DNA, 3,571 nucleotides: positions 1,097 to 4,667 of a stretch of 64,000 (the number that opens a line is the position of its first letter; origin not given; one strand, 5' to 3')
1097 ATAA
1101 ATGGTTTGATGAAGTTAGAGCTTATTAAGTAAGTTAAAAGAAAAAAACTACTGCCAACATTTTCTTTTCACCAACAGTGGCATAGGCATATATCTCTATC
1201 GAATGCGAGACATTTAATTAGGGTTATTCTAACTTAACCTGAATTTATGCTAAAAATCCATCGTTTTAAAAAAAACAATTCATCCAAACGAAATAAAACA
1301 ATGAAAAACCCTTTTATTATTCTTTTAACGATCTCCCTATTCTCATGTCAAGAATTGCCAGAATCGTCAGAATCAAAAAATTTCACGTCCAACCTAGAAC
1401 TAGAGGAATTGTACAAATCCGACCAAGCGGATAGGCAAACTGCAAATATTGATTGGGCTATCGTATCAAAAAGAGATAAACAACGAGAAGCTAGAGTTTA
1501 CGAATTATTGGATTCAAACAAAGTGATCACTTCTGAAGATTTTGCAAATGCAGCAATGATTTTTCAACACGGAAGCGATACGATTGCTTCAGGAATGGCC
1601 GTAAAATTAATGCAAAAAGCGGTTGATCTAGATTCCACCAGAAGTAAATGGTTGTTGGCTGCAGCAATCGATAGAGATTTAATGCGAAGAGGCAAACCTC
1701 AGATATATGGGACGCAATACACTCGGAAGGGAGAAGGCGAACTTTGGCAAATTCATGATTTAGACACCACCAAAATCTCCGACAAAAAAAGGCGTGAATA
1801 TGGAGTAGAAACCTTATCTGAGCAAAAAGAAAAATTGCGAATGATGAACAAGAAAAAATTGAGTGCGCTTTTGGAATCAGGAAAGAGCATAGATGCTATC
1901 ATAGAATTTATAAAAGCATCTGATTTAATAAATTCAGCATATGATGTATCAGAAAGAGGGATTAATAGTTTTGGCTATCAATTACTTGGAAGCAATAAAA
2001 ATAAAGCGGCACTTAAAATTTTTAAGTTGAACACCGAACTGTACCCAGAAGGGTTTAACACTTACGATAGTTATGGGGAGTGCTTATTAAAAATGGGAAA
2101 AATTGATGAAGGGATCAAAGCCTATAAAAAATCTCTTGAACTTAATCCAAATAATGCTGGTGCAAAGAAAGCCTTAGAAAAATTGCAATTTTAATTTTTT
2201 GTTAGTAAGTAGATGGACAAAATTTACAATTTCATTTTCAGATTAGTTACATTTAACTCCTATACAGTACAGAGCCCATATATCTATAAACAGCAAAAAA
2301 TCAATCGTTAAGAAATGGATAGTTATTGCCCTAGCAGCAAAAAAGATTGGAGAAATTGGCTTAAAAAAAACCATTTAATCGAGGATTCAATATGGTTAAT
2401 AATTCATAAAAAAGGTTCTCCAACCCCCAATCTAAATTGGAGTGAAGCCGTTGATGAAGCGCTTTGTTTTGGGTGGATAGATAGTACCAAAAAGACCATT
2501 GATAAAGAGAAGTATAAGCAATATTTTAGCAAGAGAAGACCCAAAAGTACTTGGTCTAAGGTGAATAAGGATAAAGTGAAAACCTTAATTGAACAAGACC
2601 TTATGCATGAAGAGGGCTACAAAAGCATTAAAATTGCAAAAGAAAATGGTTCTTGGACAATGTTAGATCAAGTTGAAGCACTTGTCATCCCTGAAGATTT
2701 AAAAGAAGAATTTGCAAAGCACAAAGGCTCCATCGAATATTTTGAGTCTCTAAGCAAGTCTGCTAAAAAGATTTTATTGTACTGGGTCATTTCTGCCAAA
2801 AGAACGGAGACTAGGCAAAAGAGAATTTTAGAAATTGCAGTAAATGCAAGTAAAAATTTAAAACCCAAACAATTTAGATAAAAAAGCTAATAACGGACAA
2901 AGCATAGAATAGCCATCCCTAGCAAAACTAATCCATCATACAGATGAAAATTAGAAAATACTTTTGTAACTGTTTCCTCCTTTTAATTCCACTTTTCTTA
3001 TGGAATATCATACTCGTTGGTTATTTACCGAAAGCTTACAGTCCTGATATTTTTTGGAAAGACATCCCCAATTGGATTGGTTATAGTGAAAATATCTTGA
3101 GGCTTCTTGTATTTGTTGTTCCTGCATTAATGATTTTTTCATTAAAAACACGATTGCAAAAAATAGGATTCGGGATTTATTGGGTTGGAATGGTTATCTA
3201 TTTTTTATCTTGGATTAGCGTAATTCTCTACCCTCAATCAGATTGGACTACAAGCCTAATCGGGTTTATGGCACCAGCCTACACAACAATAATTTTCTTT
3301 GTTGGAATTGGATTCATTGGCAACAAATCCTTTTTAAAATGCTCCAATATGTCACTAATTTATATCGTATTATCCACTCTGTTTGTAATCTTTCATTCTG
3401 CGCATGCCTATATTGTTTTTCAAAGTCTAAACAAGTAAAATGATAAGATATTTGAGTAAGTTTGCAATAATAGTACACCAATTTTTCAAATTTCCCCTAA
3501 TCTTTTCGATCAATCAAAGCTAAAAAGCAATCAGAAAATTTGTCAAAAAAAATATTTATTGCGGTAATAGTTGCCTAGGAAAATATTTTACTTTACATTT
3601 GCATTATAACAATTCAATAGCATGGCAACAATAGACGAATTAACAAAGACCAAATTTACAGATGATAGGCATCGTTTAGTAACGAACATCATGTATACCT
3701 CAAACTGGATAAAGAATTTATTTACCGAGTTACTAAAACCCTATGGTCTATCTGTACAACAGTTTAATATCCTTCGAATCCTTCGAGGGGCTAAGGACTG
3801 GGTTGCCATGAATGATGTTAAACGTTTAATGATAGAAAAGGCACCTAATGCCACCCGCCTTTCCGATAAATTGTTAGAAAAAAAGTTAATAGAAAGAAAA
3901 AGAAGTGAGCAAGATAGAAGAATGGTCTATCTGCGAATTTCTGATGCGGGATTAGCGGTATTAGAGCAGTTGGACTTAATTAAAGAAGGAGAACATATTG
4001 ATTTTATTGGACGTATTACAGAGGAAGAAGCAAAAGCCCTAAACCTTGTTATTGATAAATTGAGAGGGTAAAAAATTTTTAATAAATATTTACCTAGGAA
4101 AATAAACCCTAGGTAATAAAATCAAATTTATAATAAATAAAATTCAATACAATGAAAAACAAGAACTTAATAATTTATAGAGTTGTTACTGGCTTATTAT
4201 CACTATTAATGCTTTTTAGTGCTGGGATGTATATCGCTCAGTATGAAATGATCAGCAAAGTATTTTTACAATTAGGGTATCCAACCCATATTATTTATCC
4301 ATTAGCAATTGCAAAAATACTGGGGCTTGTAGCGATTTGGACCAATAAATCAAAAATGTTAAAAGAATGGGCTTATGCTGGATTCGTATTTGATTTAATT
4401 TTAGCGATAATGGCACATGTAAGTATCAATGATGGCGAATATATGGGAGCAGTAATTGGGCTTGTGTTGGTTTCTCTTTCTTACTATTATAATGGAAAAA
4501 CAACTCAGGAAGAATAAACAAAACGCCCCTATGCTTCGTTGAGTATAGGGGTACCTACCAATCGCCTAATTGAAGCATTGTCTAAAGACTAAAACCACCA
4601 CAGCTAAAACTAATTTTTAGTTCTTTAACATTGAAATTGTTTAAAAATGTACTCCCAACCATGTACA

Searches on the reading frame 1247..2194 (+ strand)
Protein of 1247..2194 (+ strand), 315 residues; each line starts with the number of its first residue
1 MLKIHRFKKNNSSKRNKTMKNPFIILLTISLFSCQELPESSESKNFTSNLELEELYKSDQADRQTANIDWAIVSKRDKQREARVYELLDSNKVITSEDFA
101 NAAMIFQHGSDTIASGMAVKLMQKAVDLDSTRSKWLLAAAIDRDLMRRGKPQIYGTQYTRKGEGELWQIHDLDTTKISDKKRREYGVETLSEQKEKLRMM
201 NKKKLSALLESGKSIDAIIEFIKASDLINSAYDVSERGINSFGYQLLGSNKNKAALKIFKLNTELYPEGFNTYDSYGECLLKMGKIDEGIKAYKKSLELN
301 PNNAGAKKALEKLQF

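Call 83: search_protein_families(library=pfam, proteins=[window:1247-2194:+], max_evalue=0.001)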
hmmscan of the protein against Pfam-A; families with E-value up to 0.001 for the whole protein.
window:1247-2194:+ (315 aa): 6 families
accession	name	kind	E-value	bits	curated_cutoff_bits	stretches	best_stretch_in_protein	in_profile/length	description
PF00515.34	TPR_1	-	2.4e-07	30.7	27.8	1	277-303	8-34/34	Tetratricopeptide repeat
PF07719.23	TPR_2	-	4.1e-07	30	27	1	273-303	4-34/34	Tetratricopeptide repeat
PF13181.12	TPR_8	-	2.5e-05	24.5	25.7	1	273-303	4-34/34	Tetratricopeptide repeat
PF13431.12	TPR_17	-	4.1e-05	24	24.4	0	292-305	1-14/34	Tetratricopeptide repeat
PF13414.12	TPR_11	-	0.00012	22.1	26.8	1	280-305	4-29/42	TPR repeat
PF20329.3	DUF6624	-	0.00016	21.7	27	1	74-192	45-159/173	Family of unknown function (DUF6624)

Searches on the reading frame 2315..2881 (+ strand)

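Call 83: search_protein_families(library=pfam, proteins=[window:2315-2881:+], max_evalue=0.001)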
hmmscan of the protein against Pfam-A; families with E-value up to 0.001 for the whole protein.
window:2315-2881:+ (188 aa): 1 family
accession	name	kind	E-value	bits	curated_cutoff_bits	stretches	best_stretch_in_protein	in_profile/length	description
PF13376.11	OmdA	-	4.8e-18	65.3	25.6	1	123-179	2-58/60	Bacteriocin-protection, YdeI or OmpD-Associated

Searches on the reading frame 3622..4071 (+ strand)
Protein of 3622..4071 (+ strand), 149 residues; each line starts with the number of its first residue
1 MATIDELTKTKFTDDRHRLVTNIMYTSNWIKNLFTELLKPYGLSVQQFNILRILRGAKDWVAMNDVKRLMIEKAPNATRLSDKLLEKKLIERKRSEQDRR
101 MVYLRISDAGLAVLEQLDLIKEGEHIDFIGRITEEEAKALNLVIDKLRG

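Call 83: search_protein_families(library=pfam, proteins=[window:3622-4071:+], max_evalue=0.001)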
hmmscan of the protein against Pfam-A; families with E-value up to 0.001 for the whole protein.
window:3622-4071:+ (149 aa): 4 families
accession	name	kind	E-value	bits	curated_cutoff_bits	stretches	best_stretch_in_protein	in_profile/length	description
PF22381.2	Staph_reg_Sar_Rot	-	1.5e-10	41.5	27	1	33-112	2-80/85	Transcriptional regulator SarA/Rot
PF01047.28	MarR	-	6e-07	29.7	24.6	1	43-102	1-59/59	MarR family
PF12802.13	MarR_2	-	2.6e-06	27.9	27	1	41-100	1-60/61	MarR family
PF13463.12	HTH_27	-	9.3e-05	23.1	22.2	1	46-110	4-68/68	Winged helix DNA-binding domain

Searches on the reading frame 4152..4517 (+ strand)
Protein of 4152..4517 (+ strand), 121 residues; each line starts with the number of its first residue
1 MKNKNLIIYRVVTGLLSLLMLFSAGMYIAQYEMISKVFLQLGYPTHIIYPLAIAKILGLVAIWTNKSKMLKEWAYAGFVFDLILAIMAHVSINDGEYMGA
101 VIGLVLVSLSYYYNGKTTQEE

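Call 83: search_protein_families(library=pfam, proteins=[window:4152-4517:+], max_evalue=0.001)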
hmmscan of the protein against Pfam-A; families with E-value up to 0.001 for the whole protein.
window:4152-4517:+ (121 aa): 1 family
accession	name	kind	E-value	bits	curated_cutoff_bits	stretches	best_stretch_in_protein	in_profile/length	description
PF13564.11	DoxX_2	-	4.1e-16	59.4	26.3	1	11-107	1-99/103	DoxX-like family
